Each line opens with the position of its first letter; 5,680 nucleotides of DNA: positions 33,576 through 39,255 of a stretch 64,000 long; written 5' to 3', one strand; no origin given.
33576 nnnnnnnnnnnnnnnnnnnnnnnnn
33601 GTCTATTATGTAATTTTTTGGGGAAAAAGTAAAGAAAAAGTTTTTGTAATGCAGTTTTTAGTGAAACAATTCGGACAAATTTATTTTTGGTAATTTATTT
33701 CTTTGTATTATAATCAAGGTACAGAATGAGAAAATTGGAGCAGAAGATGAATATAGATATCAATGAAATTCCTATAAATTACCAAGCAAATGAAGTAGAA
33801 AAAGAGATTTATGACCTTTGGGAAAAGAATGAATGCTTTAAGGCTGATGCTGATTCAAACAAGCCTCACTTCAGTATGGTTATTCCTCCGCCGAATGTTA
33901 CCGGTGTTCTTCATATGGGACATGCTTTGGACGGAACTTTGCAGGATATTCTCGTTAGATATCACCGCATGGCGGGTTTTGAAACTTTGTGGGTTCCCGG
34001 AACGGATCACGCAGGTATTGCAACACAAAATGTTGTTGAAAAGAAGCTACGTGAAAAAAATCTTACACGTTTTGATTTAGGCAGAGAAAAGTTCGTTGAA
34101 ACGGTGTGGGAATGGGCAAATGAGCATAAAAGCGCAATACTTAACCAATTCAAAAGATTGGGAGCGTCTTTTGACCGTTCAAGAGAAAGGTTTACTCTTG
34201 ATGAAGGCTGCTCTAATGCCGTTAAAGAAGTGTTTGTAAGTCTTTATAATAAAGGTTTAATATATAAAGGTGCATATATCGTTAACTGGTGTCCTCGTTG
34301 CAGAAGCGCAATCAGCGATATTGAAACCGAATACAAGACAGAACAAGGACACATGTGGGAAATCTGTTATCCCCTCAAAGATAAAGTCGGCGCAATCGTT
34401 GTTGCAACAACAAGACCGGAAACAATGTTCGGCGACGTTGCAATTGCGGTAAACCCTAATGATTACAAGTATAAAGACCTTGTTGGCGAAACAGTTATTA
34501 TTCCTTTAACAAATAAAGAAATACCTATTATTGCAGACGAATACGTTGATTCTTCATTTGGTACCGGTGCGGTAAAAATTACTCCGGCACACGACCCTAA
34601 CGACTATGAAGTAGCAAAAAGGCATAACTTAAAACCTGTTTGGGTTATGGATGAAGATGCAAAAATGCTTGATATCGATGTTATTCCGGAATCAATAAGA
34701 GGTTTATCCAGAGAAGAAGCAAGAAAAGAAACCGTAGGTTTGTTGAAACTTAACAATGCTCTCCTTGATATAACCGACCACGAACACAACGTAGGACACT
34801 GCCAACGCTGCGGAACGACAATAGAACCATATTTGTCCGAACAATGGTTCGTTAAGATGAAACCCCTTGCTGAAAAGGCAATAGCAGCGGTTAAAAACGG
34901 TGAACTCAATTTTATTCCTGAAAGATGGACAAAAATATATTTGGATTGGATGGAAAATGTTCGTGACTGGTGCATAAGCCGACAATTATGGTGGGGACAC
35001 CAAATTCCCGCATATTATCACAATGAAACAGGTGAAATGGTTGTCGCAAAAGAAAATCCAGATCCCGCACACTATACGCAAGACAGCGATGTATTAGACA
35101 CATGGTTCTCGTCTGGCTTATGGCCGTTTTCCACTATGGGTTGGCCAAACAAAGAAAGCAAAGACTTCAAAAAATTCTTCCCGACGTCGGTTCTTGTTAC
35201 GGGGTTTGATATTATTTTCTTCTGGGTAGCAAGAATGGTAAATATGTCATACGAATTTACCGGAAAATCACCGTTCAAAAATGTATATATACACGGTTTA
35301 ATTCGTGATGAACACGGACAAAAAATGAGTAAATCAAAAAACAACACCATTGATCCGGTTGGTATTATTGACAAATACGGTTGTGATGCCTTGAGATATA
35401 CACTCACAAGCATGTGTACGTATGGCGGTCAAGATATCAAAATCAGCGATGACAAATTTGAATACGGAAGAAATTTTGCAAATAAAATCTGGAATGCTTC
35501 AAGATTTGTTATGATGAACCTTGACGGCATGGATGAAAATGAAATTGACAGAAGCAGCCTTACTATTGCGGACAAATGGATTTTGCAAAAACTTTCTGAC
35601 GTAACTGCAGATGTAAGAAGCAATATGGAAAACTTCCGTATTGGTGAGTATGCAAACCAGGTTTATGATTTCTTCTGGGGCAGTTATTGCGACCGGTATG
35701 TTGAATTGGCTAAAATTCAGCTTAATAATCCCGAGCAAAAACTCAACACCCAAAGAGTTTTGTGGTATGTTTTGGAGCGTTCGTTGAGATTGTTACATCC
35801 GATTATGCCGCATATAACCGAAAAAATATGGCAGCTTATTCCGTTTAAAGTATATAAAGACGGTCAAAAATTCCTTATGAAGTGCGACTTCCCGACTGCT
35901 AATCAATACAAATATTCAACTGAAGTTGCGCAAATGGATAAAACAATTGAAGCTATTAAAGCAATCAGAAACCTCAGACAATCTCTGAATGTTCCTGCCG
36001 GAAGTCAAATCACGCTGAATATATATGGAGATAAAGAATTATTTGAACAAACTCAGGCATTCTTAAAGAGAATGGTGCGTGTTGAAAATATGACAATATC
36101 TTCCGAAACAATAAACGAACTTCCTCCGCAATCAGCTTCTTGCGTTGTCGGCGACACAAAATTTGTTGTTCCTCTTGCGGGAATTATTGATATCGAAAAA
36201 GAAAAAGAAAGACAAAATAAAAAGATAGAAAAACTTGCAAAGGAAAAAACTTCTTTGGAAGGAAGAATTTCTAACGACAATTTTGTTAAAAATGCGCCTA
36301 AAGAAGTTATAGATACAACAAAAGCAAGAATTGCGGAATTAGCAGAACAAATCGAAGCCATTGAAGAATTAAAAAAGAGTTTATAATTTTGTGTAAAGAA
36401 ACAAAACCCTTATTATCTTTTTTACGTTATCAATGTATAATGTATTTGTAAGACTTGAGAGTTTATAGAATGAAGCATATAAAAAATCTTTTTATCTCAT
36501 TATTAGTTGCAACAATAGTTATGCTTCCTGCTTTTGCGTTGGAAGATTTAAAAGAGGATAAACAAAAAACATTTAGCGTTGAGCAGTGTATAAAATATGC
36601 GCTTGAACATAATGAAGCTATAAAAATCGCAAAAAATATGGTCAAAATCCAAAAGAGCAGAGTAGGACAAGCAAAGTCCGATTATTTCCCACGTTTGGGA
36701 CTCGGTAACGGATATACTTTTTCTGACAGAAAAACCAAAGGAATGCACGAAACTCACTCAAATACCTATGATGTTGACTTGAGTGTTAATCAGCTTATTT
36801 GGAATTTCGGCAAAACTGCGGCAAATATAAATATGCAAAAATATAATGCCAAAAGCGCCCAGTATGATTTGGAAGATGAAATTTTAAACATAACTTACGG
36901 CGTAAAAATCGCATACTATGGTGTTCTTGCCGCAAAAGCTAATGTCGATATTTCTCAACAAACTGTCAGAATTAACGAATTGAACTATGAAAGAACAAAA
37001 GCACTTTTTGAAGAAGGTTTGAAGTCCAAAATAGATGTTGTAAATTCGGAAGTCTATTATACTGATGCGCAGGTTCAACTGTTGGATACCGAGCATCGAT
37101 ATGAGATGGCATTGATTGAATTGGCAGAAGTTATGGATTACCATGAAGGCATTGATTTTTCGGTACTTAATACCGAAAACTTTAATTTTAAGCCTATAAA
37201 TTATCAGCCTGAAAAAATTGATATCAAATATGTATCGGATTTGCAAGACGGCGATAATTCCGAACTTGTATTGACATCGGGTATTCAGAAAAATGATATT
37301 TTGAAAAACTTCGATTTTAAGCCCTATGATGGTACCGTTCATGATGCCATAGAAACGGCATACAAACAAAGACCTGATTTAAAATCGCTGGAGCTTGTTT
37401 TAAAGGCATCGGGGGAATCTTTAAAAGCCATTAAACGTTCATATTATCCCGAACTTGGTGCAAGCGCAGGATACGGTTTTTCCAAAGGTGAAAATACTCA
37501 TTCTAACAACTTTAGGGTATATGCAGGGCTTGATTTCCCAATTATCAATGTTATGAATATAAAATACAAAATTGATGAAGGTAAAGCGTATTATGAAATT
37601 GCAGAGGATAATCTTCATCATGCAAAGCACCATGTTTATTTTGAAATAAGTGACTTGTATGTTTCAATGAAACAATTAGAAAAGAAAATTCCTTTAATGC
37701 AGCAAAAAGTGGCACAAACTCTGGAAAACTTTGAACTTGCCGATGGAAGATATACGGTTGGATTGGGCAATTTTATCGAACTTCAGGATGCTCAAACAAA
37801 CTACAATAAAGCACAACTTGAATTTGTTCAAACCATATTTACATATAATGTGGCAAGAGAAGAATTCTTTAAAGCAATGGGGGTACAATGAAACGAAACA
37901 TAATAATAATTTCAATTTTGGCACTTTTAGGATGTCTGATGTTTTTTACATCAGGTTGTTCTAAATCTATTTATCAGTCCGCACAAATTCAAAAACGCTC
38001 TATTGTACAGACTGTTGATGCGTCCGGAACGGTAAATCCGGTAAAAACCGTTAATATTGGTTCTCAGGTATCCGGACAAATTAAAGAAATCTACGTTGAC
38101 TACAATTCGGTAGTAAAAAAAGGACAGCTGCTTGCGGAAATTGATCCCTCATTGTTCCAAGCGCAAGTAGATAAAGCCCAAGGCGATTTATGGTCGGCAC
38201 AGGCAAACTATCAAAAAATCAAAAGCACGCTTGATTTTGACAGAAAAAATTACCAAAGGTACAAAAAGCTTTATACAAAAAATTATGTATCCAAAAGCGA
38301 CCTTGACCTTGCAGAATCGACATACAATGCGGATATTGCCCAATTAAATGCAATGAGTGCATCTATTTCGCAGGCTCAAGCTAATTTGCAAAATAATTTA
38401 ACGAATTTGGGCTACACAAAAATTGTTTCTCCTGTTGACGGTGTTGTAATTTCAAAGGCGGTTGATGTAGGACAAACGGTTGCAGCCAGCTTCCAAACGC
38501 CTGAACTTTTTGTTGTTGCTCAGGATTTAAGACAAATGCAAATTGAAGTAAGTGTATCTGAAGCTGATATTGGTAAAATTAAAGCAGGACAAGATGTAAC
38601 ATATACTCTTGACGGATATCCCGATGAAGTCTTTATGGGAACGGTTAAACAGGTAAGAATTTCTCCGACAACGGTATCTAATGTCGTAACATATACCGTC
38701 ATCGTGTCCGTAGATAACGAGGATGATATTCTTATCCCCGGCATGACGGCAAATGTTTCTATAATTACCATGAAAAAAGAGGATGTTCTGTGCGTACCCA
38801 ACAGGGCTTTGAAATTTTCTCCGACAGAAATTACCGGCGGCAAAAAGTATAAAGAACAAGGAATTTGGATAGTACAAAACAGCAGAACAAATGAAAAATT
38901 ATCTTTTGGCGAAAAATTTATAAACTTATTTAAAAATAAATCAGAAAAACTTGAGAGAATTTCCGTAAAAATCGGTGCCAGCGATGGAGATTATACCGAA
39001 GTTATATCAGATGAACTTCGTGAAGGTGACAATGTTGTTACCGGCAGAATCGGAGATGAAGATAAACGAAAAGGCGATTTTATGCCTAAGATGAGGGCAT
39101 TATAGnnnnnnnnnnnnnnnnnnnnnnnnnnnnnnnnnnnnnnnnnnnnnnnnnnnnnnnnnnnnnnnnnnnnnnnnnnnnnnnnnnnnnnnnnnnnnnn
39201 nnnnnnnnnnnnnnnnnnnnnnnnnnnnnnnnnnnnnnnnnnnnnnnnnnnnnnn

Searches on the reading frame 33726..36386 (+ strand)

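Call 51: search_protein_families(library=pfam, proteins=[window:33726-36386:+], max_evalue=0.00001)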
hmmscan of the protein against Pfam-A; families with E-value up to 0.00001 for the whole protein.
window:33726-36386:+ (886 aa): 5 families
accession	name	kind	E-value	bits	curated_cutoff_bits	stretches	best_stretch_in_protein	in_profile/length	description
PF00133.28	tRNA-synt_1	-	1.6e-152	508.6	22.7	2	28-443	2-259/414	tRNA synthetases class I (I, L, M and V)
PF08264.19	Anticodon_1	-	3.4e-38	131.3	25.1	1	616-763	1-145/148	Anticodon-binding domain of tRNA ligase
PF09334.17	tRNA-synt_1g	-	3.2e-28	99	20.1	2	358-580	168-373/391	tRNA synthetases class I (M)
PF10458.14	Val_tRNA-synt_C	-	2.4e-14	53.8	25.9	1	822-881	1-60/66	Valyl tRNA synthetase tRNA binding arm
PF13603.12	tRNA-synt_1_2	-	9.5e-13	48.5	25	1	254-318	86-150/185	Leucyl-tRNA synthetase, editing domain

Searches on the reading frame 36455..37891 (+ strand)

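Call 51: search_protein_families(library=pfam, proteins=[window:36455-37891:+], max_evalue=0.00001)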
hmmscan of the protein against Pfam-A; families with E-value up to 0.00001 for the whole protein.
window:36455-37891:+ (478 aa): 1 family
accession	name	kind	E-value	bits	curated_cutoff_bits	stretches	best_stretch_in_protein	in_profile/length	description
PF02321.23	OEP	-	8.8e-67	225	22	2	43-227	2-186/187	Outer membrane efflux protein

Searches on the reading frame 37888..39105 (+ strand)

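Call 51: search_protein_families(library=pfam, proteins=[window:37888-39105:+], max_evalue=0.00001)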
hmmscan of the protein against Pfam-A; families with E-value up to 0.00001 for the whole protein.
window:37888-39105:+ (405 aa): 3 families
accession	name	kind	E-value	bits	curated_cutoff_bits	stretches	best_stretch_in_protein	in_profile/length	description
PF16576.10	HlyD_D23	-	2.9e-23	82.7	30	1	41-288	4-214/214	Barrel-sandwich domain of CusB or HlyD membrane-fusion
PF13437.12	HlyD_3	-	1e-17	65.2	22.2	1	178-284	1-105/106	HlyD family secretion protein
PF13533.13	Biotin_lipoyl_2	-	1.4e-07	31.6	29.8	1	55-86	1-32/32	Biotin-lipoyl like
